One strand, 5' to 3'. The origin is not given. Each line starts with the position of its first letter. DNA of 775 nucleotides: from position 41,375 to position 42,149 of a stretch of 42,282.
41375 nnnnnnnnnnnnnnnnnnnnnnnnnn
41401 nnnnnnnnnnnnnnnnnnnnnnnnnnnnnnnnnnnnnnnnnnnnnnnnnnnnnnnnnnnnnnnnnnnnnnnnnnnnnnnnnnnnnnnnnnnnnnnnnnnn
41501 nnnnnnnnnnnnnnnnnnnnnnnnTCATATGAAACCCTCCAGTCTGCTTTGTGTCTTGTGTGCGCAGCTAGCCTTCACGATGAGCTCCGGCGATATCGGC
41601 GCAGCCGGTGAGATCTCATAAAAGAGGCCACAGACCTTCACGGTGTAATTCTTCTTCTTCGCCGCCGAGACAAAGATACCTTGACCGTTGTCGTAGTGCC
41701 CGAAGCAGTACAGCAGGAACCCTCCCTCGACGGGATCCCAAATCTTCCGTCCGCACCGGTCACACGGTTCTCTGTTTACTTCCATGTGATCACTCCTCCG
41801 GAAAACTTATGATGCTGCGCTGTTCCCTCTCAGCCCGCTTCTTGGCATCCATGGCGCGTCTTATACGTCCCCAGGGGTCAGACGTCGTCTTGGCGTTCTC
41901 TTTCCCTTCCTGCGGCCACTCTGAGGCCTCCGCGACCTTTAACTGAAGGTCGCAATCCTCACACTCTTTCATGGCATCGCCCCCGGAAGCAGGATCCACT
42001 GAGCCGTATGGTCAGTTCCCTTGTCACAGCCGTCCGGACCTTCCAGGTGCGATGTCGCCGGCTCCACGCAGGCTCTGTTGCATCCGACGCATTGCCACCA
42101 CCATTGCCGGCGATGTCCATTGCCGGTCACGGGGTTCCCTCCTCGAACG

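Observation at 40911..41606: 85-bp direct repeat with a 32-bp perfect core, spaced exactly 611 bp, encodes a conserved 26-aa peptide and brackets an RHH cassette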

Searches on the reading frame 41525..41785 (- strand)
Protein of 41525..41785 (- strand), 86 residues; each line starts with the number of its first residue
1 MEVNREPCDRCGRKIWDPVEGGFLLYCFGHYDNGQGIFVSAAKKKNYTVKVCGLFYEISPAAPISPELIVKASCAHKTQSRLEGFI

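Call 7: search_protein_families(library=pfam, proteins=[window:41525-41785:-], max_evalue=1)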
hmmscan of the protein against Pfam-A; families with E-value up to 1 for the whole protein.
window:41525-41785:- (86 aa): 1 family
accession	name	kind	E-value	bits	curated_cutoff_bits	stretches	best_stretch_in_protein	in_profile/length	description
PF11781.13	Zn_ribbon_RRN7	-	0.11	12.7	27.1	1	5-23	4-21/32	Zinc-finger of RNA-polymerase I-specific TFIIB, Rrn7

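Call 8: search_protein_families(library=phrogs, proteins=[window:41525-41785:-], max_evalue=1)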
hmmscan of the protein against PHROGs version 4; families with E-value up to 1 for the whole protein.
window:41525-41785:- (86 aa): 1 family
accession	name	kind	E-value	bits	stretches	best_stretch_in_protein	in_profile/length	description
phrog_20712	-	unknown function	0.042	14.7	1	31-59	10-37/60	-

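Call 12: find_encoding_contigs(protein=window:41525-41785:-, flank=10000, max_places=10)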
Protein window:41525-41785:- (86 aa): no gene with exactly this product is on record in the collection.

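Call 21: find_homologous_proteins(query=window:41525-41785:-, max_evalue=10)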
Query window:41525-41785:- (86 aa): 1 proteins with E <= 10 among 1 candidates.
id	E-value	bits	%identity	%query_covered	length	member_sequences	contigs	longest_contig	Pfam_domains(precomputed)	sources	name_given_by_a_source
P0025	8.2e-53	194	99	100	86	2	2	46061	-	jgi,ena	-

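Call 23: find_encoding_contigs(protein=P0025, flank=10000, max_places=6)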
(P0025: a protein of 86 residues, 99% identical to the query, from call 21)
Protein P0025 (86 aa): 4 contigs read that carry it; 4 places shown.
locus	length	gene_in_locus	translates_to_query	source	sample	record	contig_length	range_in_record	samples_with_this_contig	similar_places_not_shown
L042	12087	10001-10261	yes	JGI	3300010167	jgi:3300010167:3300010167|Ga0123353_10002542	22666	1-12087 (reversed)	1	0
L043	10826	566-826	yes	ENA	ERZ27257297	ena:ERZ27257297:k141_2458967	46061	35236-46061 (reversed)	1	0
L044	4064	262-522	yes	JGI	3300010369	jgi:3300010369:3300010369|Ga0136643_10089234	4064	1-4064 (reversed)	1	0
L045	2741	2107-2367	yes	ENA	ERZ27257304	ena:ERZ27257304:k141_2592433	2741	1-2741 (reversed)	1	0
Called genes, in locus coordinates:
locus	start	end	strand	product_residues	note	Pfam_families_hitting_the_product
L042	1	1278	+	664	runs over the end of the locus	-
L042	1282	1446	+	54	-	-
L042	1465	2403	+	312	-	-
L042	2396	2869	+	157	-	-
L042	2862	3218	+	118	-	-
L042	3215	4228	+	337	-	-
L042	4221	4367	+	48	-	-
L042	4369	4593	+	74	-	-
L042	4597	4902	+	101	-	-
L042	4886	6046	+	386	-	-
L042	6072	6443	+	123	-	-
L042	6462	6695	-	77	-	-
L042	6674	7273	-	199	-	-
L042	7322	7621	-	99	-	-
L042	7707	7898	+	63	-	-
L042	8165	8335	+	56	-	-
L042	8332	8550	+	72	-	-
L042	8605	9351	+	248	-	-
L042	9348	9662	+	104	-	-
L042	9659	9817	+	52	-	-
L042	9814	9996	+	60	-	-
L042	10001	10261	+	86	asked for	-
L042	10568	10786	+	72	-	-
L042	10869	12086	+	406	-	?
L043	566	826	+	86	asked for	-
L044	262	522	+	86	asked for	-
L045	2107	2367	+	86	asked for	-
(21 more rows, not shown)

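Call 36: search_protein_families(library=ncbifam, proteins=[window:41525-41785:-], max_evalue=1)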
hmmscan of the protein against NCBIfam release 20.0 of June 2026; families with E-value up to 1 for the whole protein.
window:41525-41785:- (86 aa): 0 families

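Call 61: search_protein_families(library=pfam, proteins=[L042:1-1278:+, L042:1465-2403:+, L042:2396-2869:+, L042:3215-4228:+, L042:4886-6046:+, L042:6072-6443:+, L042:6674-7273:-, L042:8605-9351:+, L042:9348-9662:+, L042:7322-7621:-], max_evalue=0.01)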
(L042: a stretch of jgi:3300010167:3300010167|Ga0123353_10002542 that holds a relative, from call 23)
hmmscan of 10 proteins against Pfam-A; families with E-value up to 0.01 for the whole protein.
L042:1-1278:+ (425 aa): 0 families

L042:1465-2403:+ (312 aa): 0 families

L042:2396-2869:+ (157 aa): 0 families

L042:3215-4228:+ (337 aa): 2 families
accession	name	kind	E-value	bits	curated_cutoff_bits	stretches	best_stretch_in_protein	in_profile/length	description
PF05707.18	Zot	-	5.1e-05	23.3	20.3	1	23-163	3-141/197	Zonular occludens toxin (Zot)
PF13401.12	AAA_22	-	0.0077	17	27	0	27-118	12-97/130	AAA domain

L042:4886-6046:+ (386 aa): 1 family
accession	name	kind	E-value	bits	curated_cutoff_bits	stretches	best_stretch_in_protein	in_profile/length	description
PF20573.4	DUF6782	-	0.0043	16.8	27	1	185-250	30-101/241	Putative metallopeptidase family (DUF6782)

L042:6072-6443:+ (123 aa): 0 families

L042:6674-7273:- (199 aa): 0 families

L042:8605-9351:+ (248 aa): 1 family
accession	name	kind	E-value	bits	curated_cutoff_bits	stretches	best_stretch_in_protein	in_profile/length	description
PF01966.28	HD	-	0.00055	20.7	22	1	36-126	3-90/116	HD domain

L042:9348-9662:+ (104 aa): 0 families

L042:7322-7621:- (99 aa): 0 families

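Call 62: search_protein_families(library=phrogs, proteins=[L042:1-1278:+, L042:1465-2403:+, L042:2396-2869:+, L042:3215-4228:+, L042:4886-6046:+, L042:6072-6443:+, L042:6674-7273:-, L042:8605-9351:+, L042:9348-9662:+, L042:7322-7621:-], max_evalue=0.01)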
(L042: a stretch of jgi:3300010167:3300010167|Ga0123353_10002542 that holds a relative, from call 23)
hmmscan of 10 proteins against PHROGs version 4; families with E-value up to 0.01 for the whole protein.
L042:1-1278:+ (425 aa): 0 families

L042:1465-2403:+ (312 aa): 0 families

L042:2396-2869:+ (157 aa): 0 families

L042:3215-4228:+ (337 aa): 1 family
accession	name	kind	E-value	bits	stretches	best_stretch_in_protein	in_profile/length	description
phrog_197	-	moron, auxiliary metabolic gene and host takeover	0.00063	20.3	1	27-159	33-155/486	Zot-like toxin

L042:4886-6046:+ (386 aa): 1 family
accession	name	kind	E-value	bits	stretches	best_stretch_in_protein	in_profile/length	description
phrog_87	-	other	0.003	18.3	1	179-256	21-102/227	metallo-protease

L042:6072-6443:+ (123 aa): 0 families

L042:6674-7273:- (199 aa): 0 families

L042:8605-9351:+ (248 aa): 2 families
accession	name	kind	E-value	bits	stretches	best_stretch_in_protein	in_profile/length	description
phrog_28876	-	other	3.4e-26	93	1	4-159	20-194/435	metal-dependent phosphohydrolase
phrog_5889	-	unknown function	8.6e-25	88.5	1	4-158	33-196/242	-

L042:9348-9662:+ (104 aa): 0 families

L042:7322-7621:- (99 aa): 0 families

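Call 68: search_protein_representatives(protein=window:41525-41785:-)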
Query: 86 residues. Proteins with E-value up to 0.001 (for the whole library): 27; up to 1e-10: 5; up to 1e-30: 0. The best 27 are listed.
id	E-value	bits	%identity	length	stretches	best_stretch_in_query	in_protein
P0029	1.0e-18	83.2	51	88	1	7-85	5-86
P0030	8.2e-14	67.5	47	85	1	7-85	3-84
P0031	1.1e-13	67.1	61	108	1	6-57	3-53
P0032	1.9e-12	63.1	52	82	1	4-59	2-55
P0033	1.1e-11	60.7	37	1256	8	13-44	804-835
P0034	1.1e-09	54.3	47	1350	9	14-41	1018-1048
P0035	1.5e-09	53.8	47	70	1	24-81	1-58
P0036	3.8e-08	49.4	38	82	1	4-84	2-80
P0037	1.7e-07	47.3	48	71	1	24-85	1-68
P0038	2.5e-07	46.8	52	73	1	24-85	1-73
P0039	1.2e-06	44.6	33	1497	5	10-33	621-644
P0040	1.4e-06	44.4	35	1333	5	7-44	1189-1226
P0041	1.6e-06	44.2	45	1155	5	10-40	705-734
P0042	2.0e-06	43.9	35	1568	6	14-39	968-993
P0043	6.5e-06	42.2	40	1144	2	13-41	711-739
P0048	1.4e-04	38.0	42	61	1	24-85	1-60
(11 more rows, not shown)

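Call 70: find_encoding_contigs(protein=P0030, flank=4000, max_places=3)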
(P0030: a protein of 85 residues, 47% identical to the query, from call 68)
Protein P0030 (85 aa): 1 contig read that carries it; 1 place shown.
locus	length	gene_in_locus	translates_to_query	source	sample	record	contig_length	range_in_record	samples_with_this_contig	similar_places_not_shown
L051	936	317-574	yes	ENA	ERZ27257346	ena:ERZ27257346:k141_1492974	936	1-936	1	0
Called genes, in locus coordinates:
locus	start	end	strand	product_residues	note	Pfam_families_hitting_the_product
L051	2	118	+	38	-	?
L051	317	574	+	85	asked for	-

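Call 71: find_encoding_contigs(protein=P0029, flank=4000, max_places=3)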
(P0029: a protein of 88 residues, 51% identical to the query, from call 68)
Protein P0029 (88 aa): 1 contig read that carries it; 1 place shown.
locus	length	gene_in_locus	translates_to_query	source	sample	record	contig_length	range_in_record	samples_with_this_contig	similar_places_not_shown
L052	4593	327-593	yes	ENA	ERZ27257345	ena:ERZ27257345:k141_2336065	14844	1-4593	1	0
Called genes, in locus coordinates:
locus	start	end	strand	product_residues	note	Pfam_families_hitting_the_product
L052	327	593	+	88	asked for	-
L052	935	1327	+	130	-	-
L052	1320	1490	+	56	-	-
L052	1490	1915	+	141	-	-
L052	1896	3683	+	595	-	PF25390:WD40_RLD, PF00415:RCC1, PF13540:RCC1_2, PF00415:RCC1, PF13540:RCC1_2, PF00415:RCC1, PF13540:RCC1_2, PF00415:RCC1, +7 more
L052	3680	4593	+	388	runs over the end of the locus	PF18981:InlK_D3 (faint), PF09479:Flg_new, PF00801:PKD, PF18911:PKD_4, PF00801:PKD, PF18911:PKD_4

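Call 80: predict_structure(alignment_id=A3)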
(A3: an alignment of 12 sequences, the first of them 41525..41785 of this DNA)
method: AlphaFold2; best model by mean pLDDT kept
length: 86 residues; sequences in the alignment: 12
mean_pLDDT: 56.2   pTM: 0.35
mean pLDDT of the five models: 56.2, 55.3, 48.6, 47.8, 47.3
residues with pLDDT >= 90: 0; 70-90: 16; 50-70: 34; < 50: 36
segments of 3 or more residues with pLDDT < 50: 1-10, 53-77
pLDDT, mean of each block of 10 residues (from residue 1): 45 67 69 67 65 43 45 48 58
secondary structure, 60 per line:
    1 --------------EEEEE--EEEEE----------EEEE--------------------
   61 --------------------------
elements in order: E15-19 E22-26 E37-40
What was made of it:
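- On PIP-box (PCNA-interacting peptide): AF2 gives pLDDT below 50 for residues 53-77, although the model is low-confidence overall at 56 (call 80).
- AF2 gives pLDDT below 50 for residues 53-77 (call 80).
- Tried and rejected: The model is too poor (pLDDT 56) for a fold search (call 80).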

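Call 81: find_encoding_contigs(protein=P0032, flank=3000, max_places=3)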
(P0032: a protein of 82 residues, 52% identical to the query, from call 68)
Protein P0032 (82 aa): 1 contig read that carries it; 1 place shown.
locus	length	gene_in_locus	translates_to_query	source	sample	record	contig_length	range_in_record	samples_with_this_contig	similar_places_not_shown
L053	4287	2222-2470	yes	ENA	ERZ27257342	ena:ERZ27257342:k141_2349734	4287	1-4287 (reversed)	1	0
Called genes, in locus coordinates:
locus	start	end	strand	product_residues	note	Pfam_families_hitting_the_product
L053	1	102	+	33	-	?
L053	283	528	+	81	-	-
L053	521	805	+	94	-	-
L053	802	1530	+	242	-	-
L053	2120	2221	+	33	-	-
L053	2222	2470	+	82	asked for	-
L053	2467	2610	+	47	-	-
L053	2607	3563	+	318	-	PF00589:Phage_integrase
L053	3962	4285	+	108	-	?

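Call 82: find_encoding_contigs(protein=P0048, flank=3000, max_places=3)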
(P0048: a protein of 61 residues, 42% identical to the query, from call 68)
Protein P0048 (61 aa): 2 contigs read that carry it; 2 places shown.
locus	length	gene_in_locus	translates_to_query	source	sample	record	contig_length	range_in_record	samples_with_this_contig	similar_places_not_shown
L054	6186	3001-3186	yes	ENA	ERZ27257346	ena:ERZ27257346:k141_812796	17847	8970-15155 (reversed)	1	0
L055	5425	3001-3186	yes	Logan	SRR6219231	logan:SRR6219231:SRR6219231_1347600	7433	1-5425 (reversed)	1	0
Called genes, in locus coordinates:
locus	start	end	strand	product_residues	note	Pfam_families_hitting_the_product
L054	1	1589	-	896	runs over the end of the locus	PF02384:N6_Mtase, PF01170:UPF0020 (faint)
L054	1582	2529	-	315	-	PF01170:UPF0020 (faint), PF01555:N6_N4_Mtase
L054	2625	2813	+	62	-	-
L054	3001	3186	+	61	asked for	-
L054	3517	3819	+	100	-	-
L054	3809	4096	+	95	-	-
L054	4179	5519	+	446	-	-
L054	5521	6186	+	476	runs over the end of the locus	-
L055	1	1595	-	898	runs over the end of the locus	PF02384:N6_Mtase, PF01170:UPF0020 (faint)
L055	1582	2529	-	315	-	PF01170:UPF0020 (faint), PF01555:N6_N4_Mtase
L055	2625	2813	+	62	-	-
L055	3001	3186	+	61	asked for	-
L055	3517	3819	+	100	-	-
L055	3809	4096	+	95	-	-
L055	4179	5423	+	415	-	?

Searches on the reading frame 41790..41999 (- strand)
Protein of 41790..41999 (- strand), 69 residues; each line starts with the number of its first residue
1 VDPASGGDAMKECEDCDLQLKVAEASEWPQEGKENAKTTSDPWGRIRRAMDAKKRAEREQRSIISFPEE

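Call 7: search_protein_families(library=pfam, proteins=[window:41790-41999:-], max_evalue=1)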
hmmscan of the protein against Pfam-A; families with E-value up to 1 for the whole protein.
window:41790-41999:- (69 aa): 0 families

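Call 8: search_protein_families(library=phrogs, proteins=[window:41790-41999:-], max_evalue=1)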
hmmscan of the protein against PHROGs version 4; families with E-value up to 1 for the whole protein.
window:41790-41999:- (69 aa): 1 family
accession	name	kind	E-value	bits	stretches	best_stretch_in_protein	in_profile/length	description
phrog_23492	-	unknown function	0.29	12.4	1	13-55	53-95/107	-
